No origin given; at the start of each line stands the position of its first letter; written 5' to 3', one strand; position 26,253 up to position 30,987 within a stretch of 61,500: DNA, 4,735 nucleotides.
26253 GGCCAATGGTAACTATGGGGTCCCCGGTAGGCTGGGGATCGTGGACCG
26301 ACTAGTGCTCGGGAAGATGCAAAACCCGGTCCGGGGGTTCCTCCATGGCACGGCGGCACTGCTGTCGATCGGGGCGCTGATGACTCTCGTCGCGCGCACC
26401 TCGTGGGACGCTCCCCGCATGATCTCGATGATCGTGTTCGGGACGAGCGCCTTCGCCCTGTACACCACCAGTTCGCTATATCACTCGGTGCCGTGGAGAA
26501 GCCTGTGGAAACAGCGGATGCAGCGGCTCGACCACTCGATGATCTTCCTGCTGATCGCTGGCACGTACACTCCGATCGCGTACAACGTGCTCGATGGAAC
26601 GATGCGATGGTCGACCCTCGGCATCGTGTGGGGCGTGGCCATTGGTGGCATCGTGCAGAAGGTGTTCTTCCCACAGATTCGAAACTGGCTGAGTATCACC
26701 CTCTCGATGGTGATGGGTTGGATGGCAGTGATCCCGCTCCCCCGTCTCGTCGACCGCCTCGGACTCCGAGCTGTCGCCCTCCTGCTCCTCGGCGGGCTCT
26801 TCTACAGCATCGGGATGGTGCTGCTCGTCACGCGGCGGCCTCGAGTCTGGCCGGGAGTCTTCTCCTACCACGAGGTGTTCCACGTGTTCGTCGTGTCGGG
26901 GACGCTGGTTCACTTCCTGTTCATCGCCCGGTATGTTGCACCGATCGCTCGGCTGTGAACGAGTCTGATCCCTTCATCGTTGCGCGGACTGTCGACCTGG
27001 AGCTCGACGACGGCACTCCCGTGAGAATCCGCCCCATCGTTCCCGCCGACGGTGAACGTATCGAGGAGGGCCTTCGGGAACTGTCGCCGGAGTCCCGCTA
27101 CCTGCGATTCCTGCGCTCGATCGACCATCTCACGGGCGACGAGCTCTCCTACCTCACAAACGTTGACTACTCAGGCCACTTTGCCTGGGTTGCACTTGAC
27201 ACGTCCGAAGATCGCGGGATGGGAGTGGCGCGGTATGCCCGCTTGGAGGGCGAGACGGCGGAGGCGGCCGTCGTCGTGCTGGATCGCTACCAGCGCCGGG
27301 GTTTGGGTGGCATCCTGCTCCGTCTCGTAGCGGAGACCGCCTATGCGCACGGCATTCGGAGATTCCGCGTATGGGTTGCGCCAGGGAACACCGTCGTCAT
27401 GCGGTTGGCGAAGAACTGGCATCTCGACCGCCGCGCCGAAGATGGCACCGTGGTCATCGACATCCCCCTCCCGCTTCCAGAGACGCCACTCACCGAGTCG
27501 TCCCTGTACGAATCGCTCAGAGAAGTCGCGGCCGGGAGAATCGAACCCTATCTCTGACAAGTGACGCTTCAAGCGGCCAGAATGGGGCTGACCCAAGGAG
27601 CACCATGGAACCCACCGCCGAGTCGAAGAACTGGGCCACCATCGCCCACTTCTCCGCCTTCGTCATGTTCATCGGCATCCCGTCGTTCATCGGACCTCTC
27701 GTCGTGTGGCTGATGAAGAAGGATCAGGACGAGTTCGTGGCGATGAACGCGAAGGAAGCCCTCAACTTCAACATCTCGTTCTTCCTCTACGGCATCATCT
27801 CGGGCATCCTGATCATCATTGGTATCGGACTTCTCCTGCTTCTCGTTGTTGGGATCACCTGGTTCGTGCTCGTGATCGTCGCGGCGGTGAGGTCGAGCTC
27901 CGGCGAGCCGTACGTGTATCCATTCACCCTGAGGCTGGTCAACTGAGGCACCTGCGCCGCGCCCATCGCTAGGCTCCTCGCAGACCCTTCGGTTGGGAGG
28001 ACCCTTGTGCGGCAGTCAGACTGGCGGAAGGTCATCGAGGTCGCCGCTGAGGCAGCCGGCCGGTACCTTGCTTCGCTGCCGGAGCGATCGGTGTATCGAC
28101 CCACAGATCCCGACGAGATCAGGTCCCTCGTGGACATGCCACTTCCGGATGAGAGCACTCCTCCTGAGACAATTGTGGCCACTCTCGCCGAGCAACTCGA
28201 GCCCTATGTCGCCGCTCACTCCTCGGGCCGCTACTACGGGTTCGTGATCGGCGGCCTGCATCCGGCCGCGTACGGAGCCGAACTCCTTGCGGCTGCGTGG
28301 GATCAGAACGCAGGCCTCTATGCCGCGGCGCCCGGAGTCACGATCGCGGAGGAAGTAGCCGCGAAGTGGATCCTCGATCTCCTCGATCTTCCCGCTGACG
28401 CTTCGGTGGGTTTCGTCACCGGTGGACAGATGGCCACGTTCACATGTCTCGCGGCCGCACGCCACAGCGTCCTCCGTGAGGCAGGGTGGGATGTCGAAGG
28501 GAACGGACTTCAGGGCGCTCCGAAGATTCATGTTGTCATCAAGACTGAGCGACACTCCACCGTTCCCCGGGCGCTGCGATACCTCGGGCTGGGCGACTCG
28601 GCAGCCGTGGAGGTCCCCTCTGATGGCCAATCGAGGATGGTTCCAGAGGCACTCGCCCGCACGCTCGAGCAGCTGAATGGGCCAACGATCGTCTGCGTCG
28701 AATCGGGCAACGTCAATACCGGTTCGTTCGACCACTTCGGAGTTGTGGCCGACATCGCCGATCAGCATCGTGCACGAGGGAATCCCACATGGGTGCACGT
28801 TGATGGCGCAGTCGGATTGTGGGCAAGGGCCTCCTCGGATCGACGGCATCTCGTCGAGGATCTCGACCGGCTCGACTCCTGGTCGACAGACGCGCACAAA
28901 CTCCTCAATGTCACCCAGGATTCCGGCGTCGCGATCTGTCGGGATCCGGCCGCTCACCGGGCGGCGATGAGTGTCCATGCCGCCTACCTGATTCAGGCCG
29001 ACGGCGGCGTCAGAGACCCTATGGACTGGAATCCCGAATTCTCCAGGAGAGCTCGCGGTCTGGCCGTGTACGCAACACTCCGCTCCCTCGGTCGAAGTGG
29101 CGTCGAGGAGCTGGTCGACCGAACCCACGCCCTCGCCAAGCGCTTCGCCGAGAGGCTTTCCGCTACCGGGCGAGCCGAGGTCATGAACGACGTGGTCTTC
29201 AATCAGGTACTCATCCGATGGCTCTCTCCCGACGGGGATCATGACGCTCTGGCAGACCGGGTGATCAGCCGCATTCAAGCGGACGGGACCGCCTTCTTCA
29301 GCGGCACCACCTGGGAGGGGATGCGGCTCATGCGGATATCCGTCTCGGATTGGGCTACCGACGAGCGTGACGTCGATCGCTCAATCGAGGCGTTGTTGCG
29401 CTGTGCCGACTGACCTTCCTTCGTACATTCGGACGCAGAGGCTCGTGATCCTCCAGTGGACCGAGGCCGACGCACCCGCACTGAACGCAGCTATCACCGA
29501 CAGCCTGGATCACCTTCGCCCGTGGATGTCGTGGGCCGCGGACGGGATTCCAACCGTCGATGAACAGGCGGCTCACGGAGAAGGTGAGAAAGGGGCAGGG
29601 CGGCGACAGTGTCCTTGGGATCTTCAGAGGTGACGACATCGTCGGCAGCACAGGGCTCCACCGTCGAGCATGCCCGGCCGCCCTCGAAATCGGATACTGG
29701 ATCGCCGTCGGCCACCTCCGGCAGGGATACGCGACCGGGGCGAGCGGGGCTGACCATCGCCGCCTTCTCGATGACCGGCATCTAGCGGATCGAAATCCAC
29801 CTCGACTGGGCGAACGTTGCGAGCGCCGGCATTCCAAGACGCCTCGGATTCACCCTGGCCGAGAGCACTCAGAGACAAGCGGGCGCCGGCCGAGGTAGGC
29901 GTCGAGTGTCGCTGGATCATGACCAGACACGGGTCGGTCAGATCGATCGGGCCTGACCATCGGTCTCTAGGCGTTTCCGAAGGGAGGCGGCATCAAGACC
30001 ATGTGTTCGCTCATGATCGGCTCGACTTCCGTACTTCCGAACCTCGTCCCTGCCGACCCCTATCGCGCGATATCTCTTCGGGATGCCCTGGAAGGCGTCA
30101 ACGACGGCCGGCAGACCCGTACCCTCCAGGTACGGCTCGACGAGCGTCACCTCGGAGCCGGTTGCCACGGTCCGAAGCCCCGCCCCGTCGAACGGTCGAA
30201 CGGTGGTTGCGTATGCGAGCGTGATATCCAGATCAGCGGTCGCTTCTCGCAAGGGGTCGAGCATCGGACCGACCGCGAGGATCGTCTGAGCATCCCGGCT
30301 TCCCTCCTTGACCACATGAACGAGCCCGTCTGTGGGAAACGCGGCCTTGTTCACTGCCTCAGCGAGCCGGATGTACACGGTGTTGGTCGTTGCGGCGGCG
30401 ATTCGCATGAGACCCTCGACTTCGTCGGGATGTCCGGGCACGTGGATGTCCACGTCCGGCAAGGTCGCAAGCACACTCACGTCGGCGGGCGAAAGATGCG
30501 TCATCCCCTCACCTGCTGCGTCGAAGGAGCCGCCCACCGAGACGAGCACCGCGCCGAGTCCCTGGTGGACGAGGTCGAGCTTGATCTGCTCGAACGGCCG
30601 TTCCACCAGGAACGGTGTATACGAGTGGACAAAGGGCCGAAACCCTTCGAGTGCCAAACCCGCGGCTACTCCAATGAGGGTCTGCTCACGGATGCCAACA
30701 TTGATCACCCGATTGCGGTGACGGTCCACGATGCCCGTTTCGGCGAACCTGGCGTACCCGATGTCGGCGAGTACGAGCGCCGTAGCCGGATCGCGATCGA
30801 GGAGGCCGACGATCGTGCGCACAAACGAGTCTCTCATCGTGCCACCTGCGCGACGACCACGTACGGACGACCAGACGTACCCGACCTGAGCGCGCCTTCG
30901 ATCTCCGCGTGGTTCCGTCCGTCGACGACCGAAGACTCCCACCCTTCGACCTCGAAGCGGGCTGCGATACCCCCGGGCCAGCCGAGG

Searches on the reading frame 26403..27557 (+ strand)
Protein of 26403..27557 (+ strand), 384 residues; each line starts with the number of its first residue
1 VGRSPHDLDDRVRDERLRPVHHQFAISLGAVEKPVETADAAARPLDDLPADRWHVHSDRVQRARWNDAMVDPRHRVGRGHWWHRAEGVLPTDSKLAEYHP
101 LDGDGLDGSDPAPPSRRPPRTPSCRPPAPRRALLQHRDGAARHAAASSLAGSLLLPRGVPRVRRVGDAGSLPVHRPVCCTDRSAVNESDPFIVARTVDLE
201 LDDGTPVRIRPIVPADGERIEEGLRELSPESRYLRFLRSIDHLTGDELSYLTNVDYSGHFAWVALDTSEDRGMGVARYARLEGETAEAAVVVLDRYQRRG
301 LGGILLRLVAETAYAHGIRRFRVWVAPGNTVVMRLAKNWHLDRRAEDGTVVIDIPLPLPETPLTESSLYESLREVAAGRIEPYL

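Call 3: search_protein_families(library=pfam, proteins=[window:26403-27557:+], max_evalue=0.001)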
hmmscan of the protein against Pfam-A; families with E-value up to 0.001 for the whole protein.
window:26403-27557:+ (384 aa): 2 families
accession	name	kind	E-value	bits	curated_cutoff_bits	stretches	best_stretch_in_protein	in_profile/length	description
PF00583.31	Acetyltransf_1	-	6e-08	33.4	20.7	1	257-336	31-111/116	Acetyltransferase (GNAT) family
PF13508.13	Acetyltransf_7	-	9.4e-05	23.1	27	1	260-321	4-65/84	Acetyltransferase (GNAT) domain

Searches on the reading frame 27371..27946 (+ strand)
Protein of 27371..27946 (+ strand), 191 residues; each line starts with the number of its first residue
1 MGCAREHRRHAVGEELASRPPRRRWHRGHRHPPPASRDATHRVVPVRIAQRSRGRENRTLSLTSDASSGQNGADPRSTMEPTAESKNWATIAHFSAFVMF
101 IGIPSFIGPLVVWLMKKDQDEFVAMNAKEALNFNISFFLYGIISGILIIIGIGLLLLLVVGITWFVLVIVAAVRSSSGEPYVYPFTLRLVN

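Call 3: search_protein_families(library=pfam, proteins=[window:27371-27946:+], max_evalue=0.001)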
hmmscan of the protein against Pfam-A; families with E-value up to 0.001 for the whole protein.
window:27371-27946:+ (191 aa): 1 family
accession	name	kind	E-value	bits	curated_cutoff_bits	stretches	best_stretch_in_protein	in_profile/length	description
PF09685.15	DUF4870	-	1.6e-36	125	25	1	86-190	2-107/107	Domain of unknown function (DUF4870)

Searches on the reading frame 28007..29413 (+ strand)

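Call 3: search_protein_families(library=pfam, proteins=[window:28007-29413:+], max_evalue=0.001)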
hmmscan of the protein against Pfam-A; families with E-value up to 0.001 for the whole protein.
window:28007-29413:+ (468 aa): 1 family
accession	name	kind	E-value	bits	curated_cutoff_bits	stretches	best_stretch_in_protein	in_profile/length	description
PF00282.25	Pyridoxal_deC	-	2.2e-39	135.7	27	1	35-402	1-371/375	Pyridoxal-dependent decarboxylase conserved domain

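Call 5: search_protein_families(library=ncbifam, proteins=[window:28007-29413:+], max_evalue=0.001)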
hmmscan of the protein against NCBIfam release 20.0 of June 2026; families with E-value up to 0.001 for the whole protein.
window:28007-29413:+ (468 aa): 6 families
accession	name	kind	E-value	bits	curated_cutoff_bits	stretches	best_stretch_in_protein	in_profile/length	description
NF052646.1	DABADecarRhbB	equivalog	1.2e-31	109.8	900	1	88-442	112-457/491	L-2,4-diaminobutyrate decarboxylase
TIGR03799.1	NOD_PanD_pyr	equivalog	2.9e-28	98.5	606.1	1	131-396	158-428/522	pyridoxal-dependent aspartate 1-decarboxylase PanP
TIGR03812.1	tyr_de_CO2_Arch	equivalog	1.4e-09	37.3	299.4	1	92-416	38-337/375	tyrosine decarboxylase MfnA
TIGR01788.1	Glu-decarb-GAD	equivalog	2.2e-08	33.2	380.4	1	176-396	141-354/431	glutamate decarboxylase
TIGR03811.1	tyr_de_CO2_Ent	equivalog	2.6e-05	22.9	905.3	0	177-275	227-328/608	tyrosine decarboxylase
NF002748.0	PRK02769.1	equivalog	0.00017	20.4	305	1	183-395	120-321/382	histidine decarboxylase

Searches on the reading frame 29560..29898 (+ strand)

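Call 80: search_protein_families(library=pfam, proteins=[window:29560-29898:+], max_evalue=0.01)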
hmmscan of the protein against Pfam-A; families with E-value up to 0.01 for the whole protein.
window:29560-29898:+ (112 aa): 1 family
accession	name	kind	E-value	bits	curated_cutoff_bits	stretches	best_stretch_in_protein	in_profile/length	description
PF13302.13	Acetyltransf_3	-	1.5e-05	26.2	25.4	1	17-64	54-103/138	Acetyltransferase (GNAT) domain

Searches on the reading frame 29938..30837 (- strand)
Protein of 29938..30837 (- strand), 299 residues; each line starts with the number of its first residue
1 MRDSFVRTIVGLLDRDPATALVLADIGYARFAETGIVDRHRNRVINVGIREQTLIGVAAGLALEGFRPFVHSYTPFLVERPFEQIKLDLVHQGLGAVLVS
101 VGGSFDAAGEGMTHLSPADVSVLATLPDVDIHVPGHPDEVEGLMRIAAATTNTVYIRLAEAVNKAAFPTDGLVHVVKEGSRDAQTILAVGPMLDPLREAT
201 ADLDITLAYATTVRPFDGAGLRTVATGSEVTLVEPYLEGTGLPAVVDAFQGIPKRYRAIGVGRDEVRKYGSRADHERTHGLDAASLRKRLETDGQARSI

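Call 3: search_protein_families(library=pfam, proteins=[window:29938-30837:-], max_evalue=0.001)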
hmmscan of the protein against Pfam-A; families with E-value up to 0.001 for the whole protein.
window:29938-30837:- (299 aa): 1 family
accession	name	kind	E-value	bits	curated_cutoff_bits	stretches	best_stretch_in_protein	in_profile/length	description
PF02779.29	Transket_pyr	-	8e-24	84.7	27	1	2-159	6-168/174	Transketolase, pyrimidine binding domain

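Call 5: search_protein_families(library=ncbifam, proteins=[window:29938-30837:-], max_evalue=0.001)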
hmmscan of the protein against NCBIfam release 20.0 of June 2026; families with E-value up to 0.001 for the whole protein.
window:29938-30837:- (299 aa): 7 families
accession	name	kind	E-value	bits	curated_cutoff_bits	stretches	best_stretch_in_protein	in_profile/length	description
NF004559.0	PRK05899.2-5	equivalog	2.6e-16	59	488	1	2-274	321-604/627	transketolase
TIGR00204.1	dxs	equivalog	2.6e-14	52.7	465.95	1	36-290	346-611/616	1-deoxy-D-xylulose-5-phosphate synthase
NF008968.0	PRK12315.1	subfamily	2.9e-14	52.3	510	1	37-216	316-497/582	1-deoxy-D-xylulose-5-phosphate synthase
NF003933.0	PRK05444.2-2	equivalog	8.5e-11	41.1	395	1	37-165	330-457/606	1-deoxy-D-xylulose-5-phosphate synthase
NF004556.0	PRK05899.2-2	equivalog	5.9e-09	34.7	575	1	37-291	364-635/639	transketolase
NF006667.0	PRK09212.1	subfamily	0.00014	20.9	321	1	35-156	43-170/327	pyruvate dehydrogenase complex E1 component subunit beta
NF004558.0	PRK05899.2-4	equivalog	0.00057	18.4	788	1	30-153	379-501/651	transketolase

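Call 14: search_solved_structures(query=window:29938-30837:-, max_evalue=0.001, show_alignments=2)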
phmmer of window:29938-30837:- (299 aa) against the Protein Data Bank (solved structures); distinct sequences matched with E-value up to 0.001: 19.
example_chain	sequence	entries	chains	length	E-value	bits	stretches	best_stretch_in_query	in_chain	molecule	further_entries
6yaj_AAA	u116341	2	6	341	2.6e-16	63.2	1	2-221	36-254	C-terminal chain of split transketolase from Carboxydothermus hydrogenoformans | C-terminal component of the split chain transketolase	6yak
6xxg_AAA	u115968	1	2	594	1.6e-15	60.6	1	39-290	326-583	1-deoxy-D-xylulose-5-phosphate synthase,1-deoxy-D-xylulose-5-phosphate synthase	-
2o1x_A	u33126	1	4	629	1.8e-15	60.4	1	39-290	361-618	1-deoxy-D-xylulose-5-phosphate synthase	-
6ouv_A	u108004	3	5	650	1.9e-15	60.3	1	39-290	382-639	1-deoxy-D-xylulose-5-phosphate synthase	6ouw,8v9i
8a29_A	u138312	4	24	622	7.8e-12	48.5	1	37-288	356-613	1-deoxy-D-xylulose-5-phosphate synthase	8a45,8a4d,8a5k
2o1s_A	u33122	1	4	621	1.4e-11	47.6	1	40-290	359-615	1-deoxy-D-xylulose-5-phosphate synthase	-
7bzx_B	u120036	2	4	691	1.9e-10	43.9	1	39-233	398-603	1-deoxy-D-xylulose-5-phosphate synthase, chloroplastic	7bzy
8a8y_A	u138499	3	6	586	1.6e-09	40.9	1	40-289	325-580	1-deoxy-D-xylulose-5-phosphate synthase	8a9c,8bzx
9hn8_A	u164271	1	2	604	9e-08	35.2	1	34-135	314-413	1-deoxy-D-xylulose-5-phosphate synthase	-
8ogh_A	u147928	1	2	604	9.1e-08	35.1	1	34-135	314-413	1-deoxy-D-xylulose-5-phosphate synthase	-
7a9h_AAA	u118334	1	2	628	9.9e-08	35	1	34-135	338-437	1-deoxy-D-xylulose-5-phosphate synthase,1-deoxy-D-xylulose-5-phosphate synthase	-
7a9g_AAA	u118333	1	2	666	1.1e-07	34.8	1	34-135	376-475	1-deoxy-D-xylulose-5-phosphate synthase,1-deoxy-D-xylulose-5-phosphate synthase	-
9kpq_A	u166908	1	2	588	5.4e-06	29.3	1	43-140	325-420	1-deoxy-D-xylulose-5-phosphate synthase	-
8r2h_A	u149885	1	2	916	9.3e-06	28.5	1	35-160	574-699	1-deoxy-D-xylulose-5-phosphate synthase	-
3ooy_A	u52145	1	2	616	1.4e-05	27.9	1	37-283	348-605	Transketolase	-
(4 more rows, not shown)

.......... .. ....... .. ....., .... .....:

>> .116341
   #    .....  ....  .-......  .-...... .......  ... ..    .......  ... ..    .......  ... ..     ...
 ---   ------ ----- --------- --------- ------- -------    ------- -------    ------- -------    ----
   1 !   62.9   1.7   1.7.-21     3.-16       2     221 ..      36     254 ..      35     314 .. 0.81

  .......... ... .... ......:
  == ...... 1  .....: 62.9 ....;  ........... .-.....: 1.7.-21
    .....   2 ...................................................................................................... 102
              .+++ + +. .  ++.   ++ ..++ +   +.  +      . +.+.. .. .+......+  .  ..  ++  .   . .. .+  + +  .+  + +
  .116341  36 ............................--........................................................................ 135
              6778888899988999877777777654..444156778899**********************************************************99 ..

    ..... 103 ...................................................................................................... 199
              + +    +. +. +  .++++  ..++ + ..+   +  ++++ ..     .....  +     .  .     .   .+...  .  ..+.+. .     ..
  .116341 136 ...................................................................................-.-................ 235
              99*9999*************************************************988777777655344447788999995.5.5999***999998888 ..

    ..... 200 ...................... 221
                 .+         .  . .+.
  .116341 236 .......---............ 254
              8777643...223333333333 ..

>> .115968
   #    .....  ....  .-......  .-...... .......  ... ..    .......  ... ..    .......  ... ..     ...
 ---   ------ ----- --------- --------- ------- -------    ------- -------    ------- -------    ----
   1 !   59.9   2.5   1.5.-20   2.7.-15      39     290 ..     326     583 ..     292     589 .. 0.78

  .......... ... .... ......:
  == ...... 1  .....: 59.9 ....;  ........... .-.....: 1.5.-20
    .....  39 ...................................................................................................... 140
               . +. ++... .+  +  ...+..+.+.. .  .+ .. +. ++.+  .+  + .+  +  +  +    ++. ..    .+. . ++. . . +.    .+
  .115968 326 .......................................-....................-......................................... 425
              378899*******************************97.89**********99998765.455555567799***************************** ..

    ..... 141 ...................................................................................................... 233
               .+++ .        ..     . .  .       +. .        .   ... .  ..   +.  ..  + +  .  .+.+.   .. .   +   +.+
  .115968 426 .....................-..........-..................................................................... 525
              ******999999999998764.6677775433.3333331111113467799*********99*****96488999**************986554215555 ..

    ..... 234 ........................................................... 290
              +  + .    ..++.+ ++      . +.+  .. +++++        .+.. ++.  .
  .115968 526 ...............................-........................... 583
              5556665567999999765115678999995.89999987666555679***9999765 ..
